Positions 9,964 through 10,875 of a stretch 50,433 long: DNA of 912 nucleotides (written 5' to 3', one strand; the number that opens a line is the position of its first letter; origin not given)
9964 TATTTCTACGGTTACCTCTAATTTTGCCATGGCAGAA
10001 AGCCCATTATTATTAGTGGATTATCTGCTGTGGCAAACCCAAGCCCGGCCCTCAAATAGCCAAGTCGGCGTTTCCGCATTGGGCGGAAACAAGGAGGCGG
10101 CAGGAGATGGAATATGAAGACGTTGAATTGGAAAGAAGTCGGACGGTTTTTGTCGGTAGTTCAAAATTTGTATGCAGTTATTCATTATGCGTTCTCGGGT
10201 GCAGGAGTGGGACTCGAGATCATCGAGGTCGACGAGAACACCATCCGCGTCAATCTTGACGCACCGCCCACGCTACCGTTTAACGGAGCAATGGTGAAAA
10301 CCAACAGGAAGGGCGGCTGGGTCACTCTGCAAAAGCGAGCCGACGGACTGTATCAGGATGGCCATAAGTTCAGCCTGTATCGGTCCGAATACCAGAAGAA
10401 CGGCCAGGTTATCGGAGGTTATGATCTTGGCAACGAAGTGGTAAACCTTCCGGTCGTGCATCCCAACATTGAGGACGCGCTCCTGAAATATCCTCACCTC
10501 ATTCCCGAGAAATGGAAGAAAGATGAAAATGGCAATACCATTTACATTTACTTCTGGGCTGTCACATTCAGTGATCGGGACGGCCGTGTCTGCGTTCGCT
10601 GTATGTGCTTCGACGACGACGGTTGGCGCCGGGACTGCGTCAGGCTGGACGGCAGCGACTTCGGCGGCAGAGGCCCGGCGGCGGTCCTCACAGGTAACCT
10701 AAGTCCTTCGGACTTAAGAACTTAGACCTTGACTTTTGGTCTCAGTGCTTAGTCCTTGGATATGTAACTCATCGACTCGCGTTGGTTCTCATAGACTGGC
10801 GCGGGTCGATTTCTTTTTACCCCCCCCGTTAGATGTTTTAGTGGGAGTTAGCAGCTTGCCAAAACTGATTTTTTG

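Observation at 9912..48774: Nine or more GC-rich, SD-bearing, self-contained cassettes inserted between SD-less AT-rich housekeeping genes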

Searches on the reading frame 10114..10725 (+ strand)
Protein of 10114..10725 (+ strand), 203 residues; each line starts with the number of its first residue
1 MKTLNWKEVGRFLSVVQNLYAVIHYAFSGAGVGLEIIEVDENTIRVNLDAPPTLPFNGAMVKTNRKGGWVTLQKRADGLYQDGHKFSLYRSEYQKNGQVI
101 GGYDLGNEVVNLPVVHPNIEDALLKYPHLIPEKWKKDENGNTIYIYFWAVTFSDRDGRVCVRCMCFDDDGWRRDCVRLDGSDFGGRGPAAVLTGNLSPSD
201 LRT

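Call 17: search_protein_families(library=pfam, max_evalue=1, proteins=[window:10114-10725:+])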
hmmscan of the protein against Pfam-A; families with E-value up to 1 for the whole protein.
window:10114-10725:+ (203 aa): 1 family
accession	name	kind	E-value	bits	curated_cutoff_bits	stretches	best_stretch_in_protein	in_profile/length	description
PF18877.6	SSSPR-51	-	0.48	10.7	27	1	135-146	35-46/48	SSSPR-51 domain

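Call 18: search_protein_families(library=phrogs, max_evalue=1, proteins=[window:10114-10725:+])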
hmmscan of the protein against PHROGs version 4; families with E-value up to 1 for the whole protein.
window:10114-10725:+ (203 aa): 0 families

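Call 21: find_encoding_contigs(protein=window:10114-10725:+, flank=10000, max_places=10)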
Protein window:10114-10725:+ (203 aa): 1 contig read that carries it; 1 place shown.
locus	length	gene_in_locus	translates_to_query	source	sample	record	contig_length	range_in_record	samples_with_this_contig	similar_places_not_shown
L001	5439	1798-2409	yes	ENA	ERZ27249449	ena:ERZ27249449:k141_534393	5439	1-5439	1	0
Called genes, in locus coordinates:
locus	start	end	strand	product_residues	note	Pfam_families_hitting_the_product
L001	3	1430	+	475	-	?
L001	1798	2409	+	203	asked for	-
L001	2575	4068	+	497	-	PF13632:Glyco_trans_2_3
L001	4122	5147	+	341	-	PF00535:Glycos_transf_2, PF13641:Glyco_tranf_2_3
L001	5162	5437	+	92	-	?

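Call 22: find_homologous_proteins(query=window:10114-10725:+, max_evalue=0.01)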
Query window:10114-10725:+ (203 aa): 15 proteins with E <= 0.01 among 103 candidates.
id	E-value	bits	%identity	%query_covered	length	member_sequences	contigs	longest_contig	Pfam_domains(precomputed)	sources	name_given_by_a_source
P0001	1.1e-138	478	100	100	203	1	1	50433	-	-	-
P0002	1.3e-75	272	59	96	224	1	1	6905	-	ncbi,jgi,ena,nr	ncbi:MAG: hypothetical protein M0Q93_04595 [Terrimicrobiaceae bacterium]|nr:hypothetical protein [Te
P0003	7.7e-73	263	57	98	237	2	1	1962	-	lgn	-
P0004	5.2e-68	247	54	96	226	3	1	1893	-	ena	-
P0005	3.5e-62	228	54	96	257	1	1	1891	-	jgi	jgi:hypothetical protein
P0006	8.7e-60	220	49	96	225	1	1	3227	-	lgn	-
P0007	2.5e-50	189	65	66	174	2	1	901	-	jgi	jgi:hypothetical protein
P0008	8.6e-50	187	45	86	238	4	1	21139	-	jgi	-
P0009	1.1e-47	180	54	77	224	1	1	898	-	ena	-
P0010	5.7e-47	178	44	95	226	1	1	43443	-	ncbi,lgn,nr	ncbi:MAG: hypothetical protein JW816_03755 [Candidatus Buchananbacteria bacterium]|nr:hypothetical p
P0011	1.2e-42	164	51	77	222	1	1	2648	-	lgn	-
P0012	2.1e-35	140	49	72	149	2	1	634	-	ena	-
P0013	5.9e-35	139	47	75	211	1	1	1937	-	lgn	-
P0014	3.8e-33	133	49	74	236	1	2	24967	-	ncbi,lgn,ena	-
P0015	5.4e-32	129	51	51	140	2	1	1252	-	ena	-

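Call 24: find_encoding_contigs(protein=P0010, flank=6000, max_places=3)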
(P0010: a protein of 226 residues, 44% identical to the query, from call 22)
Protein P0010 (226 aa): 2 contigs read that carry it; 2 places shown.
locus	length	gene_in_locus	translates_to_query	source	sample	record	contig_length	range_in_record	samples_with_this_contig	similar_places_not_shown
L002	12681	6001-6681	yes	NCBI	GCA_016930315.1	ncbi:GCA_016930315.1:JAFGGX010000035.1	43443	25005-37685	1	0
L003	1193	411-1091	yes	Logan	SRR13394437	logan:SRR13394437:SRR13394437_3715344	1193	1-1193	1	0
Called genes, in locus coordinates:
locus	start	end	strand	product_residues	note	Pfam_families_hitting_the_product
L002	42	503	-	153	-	-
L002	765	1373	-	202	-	-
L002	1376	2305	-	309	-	PF00710:Asparaginase, PF17763:Asparaginase_C (weak)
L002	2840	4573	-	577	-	PF00501:AMP-binding, PF23562:AMP-binding_C_3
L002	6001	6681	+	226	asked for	-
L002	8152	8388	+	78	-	PF02583:Trns_repr_metal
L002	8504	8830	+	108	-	PF00085:Thioredoxin, PF00578:AhpC-TSA (weak), PF08534:Redoxin, PF14595:Thioredoxin_9 (weak), PF13098:Thioredoxin_2 (weak), PF13728:TraF (faint), PF13905:Thioredoxin_8 (faint)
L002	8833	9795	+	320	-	PF00890:FAD_binding_2 (faint), PF07992:Pyr_redox_2, PF13434:Lys_Orn_oxgnase (faint), PF13738:Pyr_redox_3, PF00070:Pyr_redox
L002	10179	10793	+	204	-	PF01351:RNase_HII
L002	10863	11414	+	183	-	PF05175:MTS, PF01209:Ubie_methyltran, PF13847:Methyltransf_31, PF08241:Methyltransf_11, PF08242:Methyltransf_12 (weak), PF13649:Methyltransf_25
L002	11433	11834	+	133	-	-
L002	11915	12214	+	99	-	PF01541:GIY-YIG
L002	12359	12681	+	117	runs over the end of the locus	PF08378:NERD (weak), PF01939:NucS_C (weak), PF02021:UPF0102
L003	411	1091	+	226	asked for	-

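Call 25: find_encoding_contigs(protein=P0008, flank=6000, max_places=3)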
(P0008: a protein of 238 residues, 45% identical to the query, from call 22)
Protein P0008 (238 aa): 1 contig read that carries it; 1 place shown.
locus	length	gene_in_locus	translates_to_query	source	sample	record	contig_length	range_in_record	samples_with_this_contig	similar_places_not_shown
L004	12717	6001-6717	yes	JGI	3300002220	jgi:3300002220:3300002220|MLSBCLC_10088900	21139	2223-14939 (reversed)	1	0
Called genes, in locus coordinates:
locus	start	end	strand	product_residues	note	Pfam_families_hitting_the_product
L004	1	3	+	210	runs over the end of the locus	PF04085:MreC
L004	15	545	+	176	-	-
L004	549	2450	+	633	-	PF03717:PBP_dimer, PF00905:Transpeptidase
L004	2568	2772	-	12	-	-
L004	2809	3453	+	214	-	PF02163:Peptidase_M50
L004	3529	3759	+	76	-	-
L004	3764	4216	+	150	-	-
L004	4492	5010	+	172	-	PF00466:Ribosomal_L10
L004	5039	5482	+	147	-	PF16320:Ribosomal_L12_N, PF00542:Ribosomal_L12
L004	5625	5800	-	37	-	-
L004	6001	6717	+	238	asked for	-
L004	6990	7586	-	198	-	-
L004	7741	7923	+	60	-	PF00584:SecE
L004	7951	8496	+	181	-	PF02357:NusG, PF00467:KOW (weak)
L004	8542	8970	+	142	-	PF03946:Ribosomal_L11_N, PF00298:Ribosomal_L11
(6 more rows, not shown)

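Call 26: find_encoding_contigs(protein=P0014, flank=6000, max_places=3)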
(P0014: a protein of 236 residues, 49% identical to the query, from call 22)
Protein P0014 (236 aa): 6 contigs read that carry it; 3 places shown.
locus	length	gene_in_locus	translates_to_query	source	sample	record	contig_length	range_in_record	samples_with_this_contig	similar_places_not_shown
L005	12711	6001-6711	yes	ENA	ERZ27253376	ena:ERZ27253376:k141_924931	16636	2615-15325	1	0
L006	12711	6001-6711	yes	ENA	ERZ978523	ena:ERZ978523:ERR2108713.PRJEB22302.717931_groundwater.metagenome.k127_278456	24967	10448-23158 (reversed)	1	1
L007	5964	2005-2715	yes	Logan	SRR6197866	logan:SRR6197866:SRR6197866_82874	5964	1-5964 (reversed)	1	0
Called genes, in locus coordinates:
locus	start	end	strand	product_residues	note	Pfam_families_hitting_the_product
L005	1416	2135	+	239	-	-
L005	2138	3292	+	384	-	PF01098:FTSW_RODA_SPOVE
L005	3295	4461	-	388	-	PF13477:Glyco_trans_4_2, PF13439:Glyco_transf_4, PF13579:Glyco_trans_4_4, PF00534:Glycos_transf_1, PF13692:Glyco_trans_1_4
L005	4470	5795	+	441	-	PF02397:Bac_transf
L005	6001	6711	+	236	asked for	-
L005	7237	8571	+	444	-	PF21760:SecD_1st, PF22599:SecDF_P1_head, PF02355:SecD_SecF_C, PF03176:MMPL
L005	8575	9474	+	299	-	PF07549:Sec_GG (weak), PF02355:SecD_SecF_C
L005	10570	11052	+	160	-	PF00961:LAGLIDADG_1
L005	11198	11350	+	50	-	-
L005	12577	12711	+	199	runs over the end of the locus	PF00961:LAGLIDADG_1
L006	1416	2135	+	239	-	-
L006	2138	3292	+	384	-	PF01098:FTSW_RODA_SPOVE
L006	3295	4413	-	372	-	PF13477:Glyco_trans_4_2, PF13439:Glyco_transf_4, PF13579:Glyco_trans_4_4, PF00534:Glycos_transf_1, PF13692:Glyco_trans_1_4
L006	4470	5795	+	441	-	PF02397:Bac_transf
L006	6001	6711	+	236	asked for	-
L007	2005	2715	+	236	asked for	-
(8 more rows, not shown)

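Call 37: find_encoding_contigs(protein=P0002, flank=6000, max_places=3)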
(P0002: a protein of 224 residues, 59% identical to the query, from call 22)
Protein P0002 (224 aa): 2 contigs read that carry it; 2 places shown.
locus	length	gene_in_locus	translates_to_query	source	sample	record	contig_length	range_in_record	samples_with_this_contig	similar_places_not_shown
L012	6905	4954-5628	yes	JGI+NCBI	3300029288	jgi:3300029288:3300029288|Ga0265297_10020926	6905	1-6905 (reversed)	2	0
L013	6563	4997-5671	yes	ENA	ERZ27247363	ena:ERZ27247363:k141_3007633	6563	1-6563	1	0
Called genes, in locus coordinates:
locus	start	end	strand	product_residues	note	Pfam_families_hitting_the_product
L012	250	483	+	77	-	-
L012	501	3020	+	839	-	-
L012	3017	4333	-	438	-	PF01555:N6_N4_Mtase, PF01170:UPF0020 (faint), PF01555:N6_N4_Mtase (weak)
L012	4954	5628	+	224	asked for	-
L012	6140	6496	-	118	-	PF22296:bAvd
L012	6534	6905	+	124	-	?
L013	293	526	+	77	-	-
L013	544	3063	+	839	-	-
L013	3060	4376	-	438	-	PF01555:N6_N4_Mtase, PF01170:UPF0020 (faint), PF01555:N6_N4_Mtase (weak)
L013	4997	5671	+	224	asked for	-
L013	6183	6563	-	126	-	?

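Call 42: find_related_loci(query=A1, collection=viral_contigs, flank=8000)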
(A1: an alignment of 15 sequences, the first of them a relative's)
Query A1 (203 aa) in viral_contigs; peptide patterns used: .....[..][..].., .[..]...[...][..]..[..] (x = any residue, [..] = any of these).
83 stretches matched a pattern, but none encodes a relative of the query by tblastn (E <= 1e-3).

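Call 43: search_protein_families(library=padloc, max_evalue=1, proteins=[window:10114-10725:+])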
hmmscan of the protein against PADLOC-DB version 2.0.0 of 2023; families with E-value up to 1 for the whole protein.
window:10114-10725:+ (203 aa): 0 families

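Call 44: search_protein_families(library=ncbifam, max_evalue=1, proteins=[window:10114-10725:+])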
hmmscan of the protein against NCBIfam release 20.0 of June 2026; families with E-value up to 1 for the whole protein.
window:10114-10725:+ (203 aa): 0 families

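Call 56: predict_structure(alignment_id=A1)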
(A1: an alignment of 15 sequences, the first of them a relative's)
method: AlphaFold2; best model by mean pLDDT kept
length: 203 residues; sequences in the alignment: 15
mean_pLDDT: 84.1   pTM: 0.75
mean pLDDT of the five models: 84.1, 69.9, 67.0, 52.8, 49.3
residues with pLDDT >= 90: 117; 70-90: 50; 50-70: 27; < 50: 9
segments of 3 or more residues with pLDDT < 50: 31-33, 201-203
pLDDT, mean of each block of 10 residues (from residue 1): 73 71 55 59 92 90 86 96 95 88 90 94 96 94 94 93 95 90 78 66 43
secondary structure, 60 per line:
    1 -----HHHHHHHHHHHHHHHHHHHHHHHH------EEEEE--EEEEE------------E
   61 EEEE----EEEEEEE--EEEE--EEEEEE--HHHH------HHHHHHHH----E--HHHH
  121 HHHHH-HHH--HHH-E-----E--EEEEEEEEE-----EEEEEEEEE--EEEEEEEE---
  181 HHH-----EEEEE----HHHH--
elements in order: H6-29 E36-40 E43-47 E60-64 E69-75 E78-81 E84-89 H92-95 H102-109 H117-125 E145-153 E159-167 E170-177 E189-193 H198-201

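Call 60: fold_search(model_id=the predicted structure, library=pdb)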
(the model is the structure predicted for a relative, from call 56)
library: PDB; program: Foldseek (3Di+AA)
matches with E <= 10: 451; with E <= 0.001: 0
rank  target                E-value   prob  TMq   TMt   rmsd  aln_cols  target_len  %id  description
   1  3q4f_A                2.4e-01  0.06  0.11  0.10  14.8       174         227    7  Crystal structure of xrcc4/xlf-cernunnos complex (released 2011-08-03)
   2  2qm4_D                3.6e-01  0.07  0.12  0.11  14.9       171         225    6  Crystal structure of human XLF/Cernunnos, a non-homologous end-joining factor (released 2007-12-11)
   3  9n82_c                4.8e-01  0.06  0.12  0.11  14.3       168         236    8  The ligation (AMP-Lys) complex in the NHEJ pathway (released 2025-04-23)
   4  8et2_A                5.0e-01  0.01  0.07  0.07  24.9       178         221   10  CryoEM structure of the GSDMB pore (released 2023-03-29)
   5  4hmw_B                5.3e-01  0.03  0.13  0.13  21.5       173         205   10  Crystal structure of PhzG from Burkholderia lata 383 (released 2013-08-07)
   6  3w03_A                5.6e-01  0.06  0.12  0.12  14.5       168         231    6  XLF-XRCC4 complex (released 2012-11-07)
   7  2qm4_A                5.6e-01  0.06  0.12  0.11  14.5       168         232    6  Crystal structure of human XLF/Cernunnos, a non-homologous end-joining factor (released 2007-12-11)
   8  7o1f_E                5.6e-01  0.02  0.09  0.09  20.6       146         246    8  PCNA from Chaetomium thermophilum in complex with PolD4 PIP peptide (released 2022-04-13)
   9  6s9f_B                5.9e-01  0.02  0.11  0.08  22.4       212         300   12  Drosophila OTK, extracellular domains 3-5 (released 2020-03-25)
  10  8s7l_B                6.3e-01  0.04  0.14  0.12  25.3       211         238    8  Crystal structure of a double mutant of VirB8-like OrfG central and C-terminal domains of Streptococcus thermophilus I (released 2025-03-12)
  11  2y25_A                6.3e-01  0.02  0.12  0.08  22.0       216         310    8  Crystal structure of the myomesin domains My11-My13 (released 2011-12-21)
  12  2y23                  7.0e-01  0.02  0.11  0.08  23.9       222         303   14  CRYSTAL STRUCTURE OF THE MYOMESIN DOMAINS MY9-MY11 (released 2011-12-21)
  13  8bd3_F1               7.4e-01  0.06  0.16  0.17  15.1       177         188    8  Cryo-EM structure of the Photosystem II - LHCII supercomplex from Chlorella ohadi (released 2023-08-09)
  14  4hmx_B                7.4e-01  0.02  0.13  0.13  21.8       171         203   10  Crystal structure of PhzG from Burkholderia lata 383 in complex with tetrahydrophenazine-1-carboxylic acid (released 2013-08-07)
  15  6l2o_B                7.9e-01  0.02  0.12  0.11  19.4       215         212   10  Crystal structure of the R.PabI(Y68F-K154A)-dsDNA(GTAC-5bp-GTAC) complex (released 2020-03-18)
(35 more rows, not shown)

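Call 86: search_protein_families(library=pfam, max_evalue=0.01, proteins=[L012:6534-6905:+, L012:6140-6496:-, L012:501-3020:+, L012:250-483:+, L002:6840-7103:-])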
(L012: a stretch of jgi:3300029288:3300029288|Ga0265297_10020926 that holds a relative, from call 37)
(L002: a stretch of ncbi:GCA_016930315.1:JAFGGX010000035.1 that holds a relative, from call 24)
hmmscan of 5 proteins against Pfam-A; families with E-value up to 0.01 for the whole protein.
L012:6534-6905:+ (124 aa): 0 families

L012:6140-6496:- (118 aa): 1 family
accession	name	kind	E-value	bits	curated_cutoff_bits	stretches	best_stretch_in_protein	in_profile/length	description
PF22296.2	bAvd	-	1.2e-09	39.1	40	1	9-103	11-104/107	bAvd-like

L012:501-3020:+ (839 aa): 0 families

L012:250-483:+ (77 aa): 0 families

L002:6840-7103:- (87 aa): 0 families

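Call 104: find_encoding_contigs(protein=P0014, flank=10000, max_places=2)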
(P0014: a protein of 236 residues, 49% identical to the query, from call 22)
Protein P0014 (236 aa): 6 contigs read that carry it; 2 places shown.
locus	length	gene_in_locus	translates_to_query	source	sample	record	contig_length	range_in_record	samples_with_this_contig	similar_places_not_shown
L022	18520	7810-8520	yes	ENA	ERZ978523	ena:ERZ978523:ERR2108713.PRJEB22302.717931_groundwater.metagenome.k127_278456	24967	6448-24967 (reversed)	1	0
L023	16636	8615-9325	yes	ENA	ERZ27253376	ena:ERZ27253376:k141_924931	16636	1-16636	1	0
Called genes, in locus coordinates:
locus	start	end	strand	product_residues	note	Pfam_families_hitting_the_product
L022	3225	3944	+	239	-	-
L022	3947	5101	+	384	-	PF01098:FTSW_RODA_SPOVE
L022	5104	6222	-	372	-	PF13477:Glyco_trans_4_2, PF13439:Glyco_transf_4, PF13579:Glyco_trans_4_4, PF00534:Glycos_transf_1, PF13692:Glyco_trans_1_4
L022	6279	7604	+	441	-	PF02397:Bac_transf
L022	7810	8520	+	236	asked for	-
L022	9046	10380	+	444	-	PF21760:SecD_1st, PF22599:SecDF_P1_head, PF02355:SecD_SecF_C, PF03176:MMPL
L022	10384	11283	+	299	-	PF07549:Sec_GG (weak), PF02355:SecD_SecF_C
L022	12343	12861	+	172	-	PF00961:LAGLIDADG_1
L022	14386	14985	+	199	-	PF00961:LAGLIDADG_1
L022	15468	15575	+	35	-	-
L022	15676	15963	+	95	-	-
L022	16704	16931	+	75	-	-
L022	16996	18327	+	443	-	PF21799:MurD-like_N, PF08245:Mur_ligase_M, PF02875:Mur_ligase_C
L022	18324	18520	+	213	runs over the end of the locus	PF02698:DUF218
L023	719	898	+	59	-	-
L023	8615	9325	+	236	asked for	-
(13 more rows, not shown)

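Call 118: search_solved_structures(query=A1, max_evalue=1)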
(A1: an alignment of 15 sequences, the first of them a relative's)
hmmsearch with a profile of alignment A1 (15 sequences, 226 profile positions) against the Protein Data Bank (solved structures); distinct sequences matched with E-value up to 1: 1.
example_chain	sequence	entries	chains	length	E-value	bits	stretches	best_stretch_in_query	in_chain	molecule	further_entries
2ann_A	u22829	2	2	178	0.42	13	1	50-131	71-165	RNA-binding protein Nova-1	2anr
